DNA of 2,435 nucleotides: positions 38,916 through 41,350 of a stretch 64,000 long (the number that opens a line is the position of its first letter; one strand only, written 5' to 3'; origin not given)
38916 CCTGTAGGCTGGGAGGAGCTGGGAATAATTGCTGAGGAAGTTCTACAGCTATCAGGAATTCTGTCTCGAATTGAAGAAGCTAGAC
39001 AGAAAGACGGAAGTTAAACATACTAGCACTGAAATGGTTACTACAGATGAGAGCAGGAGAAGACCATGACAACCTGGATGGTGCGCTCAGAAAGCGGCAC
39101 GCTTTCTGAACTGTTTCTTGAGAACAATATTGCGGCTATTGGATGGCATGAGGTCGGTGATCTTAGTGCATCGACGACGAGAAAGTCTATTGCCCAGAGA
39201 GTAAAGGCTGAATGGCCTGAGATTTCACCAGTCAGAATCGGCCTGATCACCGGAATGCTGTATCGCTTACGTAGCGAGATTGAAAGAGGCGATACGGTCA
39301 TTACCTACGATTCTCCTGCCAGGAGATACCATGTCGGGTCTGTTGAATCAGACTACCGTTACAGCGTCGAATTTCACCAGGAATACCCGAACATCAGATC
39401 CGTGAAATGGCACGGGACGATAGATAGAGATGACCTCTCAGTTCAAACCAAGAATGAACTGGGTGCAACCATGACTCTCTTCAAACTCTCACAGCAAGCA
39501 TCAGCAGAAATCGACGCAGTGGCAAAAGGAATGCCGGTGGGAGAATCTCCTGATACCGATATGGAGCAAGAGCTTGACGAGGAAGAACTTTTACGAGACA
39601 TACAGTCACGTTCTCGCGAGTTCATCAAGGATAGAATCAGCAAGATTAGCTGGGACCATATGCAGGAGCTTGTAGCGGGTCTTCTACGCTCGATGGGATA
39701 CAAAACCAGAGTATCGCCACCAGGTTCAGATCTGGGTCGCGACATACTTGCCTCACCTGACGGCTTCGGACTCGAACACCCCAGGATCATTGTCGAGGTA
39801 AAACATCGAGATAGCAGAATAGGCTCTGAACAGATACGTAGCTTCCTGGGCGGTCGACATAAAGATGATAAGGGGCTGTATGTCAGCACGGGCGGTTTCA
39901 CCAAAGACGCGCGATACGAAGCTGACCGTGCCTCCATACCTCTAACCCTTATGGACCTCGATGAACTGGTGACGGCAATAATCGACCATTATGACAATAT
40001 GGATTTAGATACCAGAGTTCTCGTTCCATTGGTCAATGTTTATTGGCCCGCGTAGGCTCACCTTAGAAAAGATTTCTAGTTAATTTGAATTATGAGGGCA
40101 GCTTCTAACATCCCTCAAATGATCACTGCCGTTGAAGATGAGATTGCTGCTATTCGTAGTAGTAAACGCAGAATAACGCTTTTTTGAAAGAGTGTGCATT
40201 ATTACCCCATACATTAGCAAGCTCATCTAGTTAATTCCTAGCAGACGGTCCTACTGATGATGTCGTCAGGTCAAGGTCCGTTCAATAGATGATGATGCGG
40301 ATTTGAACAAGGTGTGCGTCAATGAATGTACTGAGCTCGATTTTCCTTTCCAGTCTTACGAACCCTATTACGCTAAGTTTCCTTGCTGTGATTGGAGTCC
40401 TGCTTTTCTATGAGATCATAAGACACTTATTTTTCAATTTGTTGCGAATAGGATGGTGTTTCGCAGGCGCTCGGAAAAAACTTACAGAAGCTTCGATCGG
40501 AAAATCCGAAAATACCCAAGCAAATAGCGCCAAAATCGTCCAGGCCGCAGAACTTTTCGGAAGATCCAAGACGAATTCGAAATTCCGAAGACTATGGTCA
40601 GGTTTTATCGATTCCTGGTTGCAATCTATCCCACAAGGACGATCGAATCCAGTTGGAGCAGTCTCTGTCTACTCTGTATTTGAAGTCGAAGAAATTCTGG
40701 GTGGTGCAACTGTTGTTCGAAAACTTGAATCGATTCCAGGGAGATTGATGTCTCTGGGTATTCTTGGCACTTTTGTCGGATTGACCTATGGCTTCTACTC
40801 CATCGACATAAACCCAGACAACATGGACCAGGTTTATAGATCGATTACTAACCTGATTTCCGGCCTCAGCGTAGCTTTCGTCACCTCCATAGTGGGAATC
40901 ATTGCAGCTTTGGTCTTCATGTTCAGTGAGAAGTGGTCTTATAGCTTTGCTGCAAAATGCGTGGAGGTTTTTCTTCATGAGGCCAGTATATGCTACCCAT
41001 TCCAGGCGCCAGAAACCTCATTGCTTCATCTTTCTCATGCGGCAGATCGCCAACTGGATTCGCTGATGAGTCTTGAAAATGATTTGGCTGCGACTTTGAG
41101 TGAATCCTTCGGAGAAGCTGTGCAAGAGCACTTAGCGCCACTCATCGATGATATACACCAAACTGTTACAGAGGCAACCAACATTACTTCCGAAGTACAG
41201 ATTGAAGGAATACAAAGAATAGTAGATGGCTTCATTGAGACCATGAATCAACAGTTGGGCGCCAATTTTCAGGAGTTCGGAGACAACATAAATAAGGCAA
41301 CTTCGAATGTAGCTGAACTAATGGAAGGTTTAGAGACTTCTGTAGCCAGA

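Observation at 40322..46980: Complete, compact Zorya type I-like anti-phage module (zorA-zorB-zorC-zorD)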

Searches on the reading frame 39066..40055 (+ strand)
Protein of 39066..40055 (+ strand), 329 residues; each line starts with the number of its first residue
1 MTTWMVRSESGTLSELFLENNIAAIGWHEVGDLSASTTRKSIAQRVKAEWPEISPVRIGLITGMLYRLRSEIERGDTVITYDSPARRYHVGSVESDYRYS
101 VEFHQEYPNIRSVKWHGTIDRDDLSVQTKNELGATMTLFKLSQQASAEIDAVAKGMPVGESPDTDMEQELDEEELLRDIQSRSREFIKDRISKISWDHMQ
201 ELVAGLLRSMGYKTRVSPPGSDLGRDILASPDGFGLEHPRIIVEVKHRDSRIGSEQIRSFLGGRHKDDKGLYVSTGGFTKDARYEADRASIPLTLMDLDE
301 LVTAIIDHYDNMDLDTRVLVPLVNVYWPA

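Call 9: search_protein_families(library=pfam, proteins=[window:39066-40055:+], max_evalue=0.001)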
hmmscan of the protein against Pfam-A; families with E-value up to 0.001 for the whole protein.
window:39066-40055:+ (329 aa): 2 families
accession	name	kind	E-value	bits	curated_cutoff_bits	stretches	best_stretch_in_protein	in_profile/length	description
PF04471.18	Mrr_cat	-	5.2e-25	88.2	21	1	192-304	2-114/115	Restriction endonuclease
PF22722.2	NA-iREase1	-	0.00029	21.3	27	1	202-302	4-105/106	NACHT-associated inactive Restriction Endonuclease 1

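Call 10: search_protein_families(library=padloc, proteins=[window:39066-40055:+], max_evalue=0.00001)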
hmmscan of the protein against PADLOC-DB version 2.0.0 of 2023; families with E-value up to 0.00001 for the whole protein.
window:39066-40055:+ (329 aa): 9 families
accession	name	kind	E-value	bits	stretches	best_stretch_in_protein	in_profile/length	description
PDLC04819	PDC-S02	-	2.7e-88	294.4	1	2-328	4-329/334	-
PDLC04815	PDC-S02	-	1.7e-63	213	1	1-325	1-338/346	-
PDLC04806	PDC-S02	-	2e-37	127.2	1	3-316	4-311/324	-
PDLC04824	PDC-S02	-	4.1e-18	63.6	1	38-158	46-163/308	-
PDLC04799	PDC-S02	-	3.4e-13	47.4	1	49-154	57-159/308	-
PDLC04796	PDC-S02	-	1.3e-10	38.8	1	172-308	221-360/390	-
PDLC03448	REase_II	-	2.9e-09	33.6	1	20-150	282-414/857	Type II restriction enzyme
PDLC03657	mREase_IV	-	1.2e-07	29.4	1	149-312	129-298/317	Type IV methyl-directed restriction enzyme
PDLC04816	PDC-S02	-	7.3e-07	27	1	11-151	16-151/299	-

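Call 82: search_protein_families(library=ncbifam, proteins=[window:39066-40055:+], max_evalue=0.01)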
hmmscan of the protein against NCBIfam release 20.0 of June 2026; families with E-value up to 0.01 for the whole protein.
window:39066-40055:+ (329 aa): 0 families

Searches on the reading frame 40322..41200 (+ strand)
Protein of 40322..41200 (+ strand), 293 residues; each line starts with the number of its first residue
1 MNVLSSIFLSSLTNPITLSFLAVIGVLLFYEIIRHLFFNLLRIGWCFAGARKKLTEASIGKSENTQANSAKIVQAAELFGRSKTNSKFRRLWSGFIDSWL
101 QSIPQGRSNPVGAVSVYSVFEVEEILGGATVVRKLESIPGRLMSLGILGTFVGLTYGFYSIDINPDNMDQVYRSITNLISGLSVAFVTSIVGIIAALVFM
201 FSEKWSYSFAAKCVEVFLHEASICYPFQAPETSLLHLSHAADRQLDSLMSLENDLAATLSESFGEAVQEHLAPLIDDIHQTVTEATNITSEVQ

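Call 69: search_solved_structures(query=window:40322-41200:+, max_evalue=0.001, show_alignments=3)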
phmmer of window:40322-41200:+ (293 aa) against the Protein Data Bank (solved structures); distinct sequences matched with E-value up to 0.001: 6.
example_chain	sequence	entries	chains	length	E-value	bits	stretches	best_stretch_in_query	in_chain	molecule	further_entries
8vvn_C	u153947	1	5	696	1.6e-12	50.7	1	39-273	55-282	MotA/TolQ/ExbB proton channel domain-containing protein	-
8qyh_A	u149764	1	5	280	1.1e-10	44.6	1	12-256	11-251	Anti-phage defense ZorAB system ZorA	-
8qyy_A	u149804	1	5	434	3e-10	43.2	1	12-256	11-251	Anti-phage defense ZorAB system ZorA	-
8qyk_A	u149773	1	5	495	3.3e-10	43.1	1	12-256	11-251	Anti-phage defense ZorAB system ZorA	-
8qyd_A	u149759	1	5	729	5.4e-10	42.4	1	12-256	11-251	Anti-phage defense ZorAB system ZorA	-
8vvi_F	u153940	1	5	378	7e-05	25.6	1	136-210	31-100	MotA/TolQ/ExbB proton channel domain-containing protein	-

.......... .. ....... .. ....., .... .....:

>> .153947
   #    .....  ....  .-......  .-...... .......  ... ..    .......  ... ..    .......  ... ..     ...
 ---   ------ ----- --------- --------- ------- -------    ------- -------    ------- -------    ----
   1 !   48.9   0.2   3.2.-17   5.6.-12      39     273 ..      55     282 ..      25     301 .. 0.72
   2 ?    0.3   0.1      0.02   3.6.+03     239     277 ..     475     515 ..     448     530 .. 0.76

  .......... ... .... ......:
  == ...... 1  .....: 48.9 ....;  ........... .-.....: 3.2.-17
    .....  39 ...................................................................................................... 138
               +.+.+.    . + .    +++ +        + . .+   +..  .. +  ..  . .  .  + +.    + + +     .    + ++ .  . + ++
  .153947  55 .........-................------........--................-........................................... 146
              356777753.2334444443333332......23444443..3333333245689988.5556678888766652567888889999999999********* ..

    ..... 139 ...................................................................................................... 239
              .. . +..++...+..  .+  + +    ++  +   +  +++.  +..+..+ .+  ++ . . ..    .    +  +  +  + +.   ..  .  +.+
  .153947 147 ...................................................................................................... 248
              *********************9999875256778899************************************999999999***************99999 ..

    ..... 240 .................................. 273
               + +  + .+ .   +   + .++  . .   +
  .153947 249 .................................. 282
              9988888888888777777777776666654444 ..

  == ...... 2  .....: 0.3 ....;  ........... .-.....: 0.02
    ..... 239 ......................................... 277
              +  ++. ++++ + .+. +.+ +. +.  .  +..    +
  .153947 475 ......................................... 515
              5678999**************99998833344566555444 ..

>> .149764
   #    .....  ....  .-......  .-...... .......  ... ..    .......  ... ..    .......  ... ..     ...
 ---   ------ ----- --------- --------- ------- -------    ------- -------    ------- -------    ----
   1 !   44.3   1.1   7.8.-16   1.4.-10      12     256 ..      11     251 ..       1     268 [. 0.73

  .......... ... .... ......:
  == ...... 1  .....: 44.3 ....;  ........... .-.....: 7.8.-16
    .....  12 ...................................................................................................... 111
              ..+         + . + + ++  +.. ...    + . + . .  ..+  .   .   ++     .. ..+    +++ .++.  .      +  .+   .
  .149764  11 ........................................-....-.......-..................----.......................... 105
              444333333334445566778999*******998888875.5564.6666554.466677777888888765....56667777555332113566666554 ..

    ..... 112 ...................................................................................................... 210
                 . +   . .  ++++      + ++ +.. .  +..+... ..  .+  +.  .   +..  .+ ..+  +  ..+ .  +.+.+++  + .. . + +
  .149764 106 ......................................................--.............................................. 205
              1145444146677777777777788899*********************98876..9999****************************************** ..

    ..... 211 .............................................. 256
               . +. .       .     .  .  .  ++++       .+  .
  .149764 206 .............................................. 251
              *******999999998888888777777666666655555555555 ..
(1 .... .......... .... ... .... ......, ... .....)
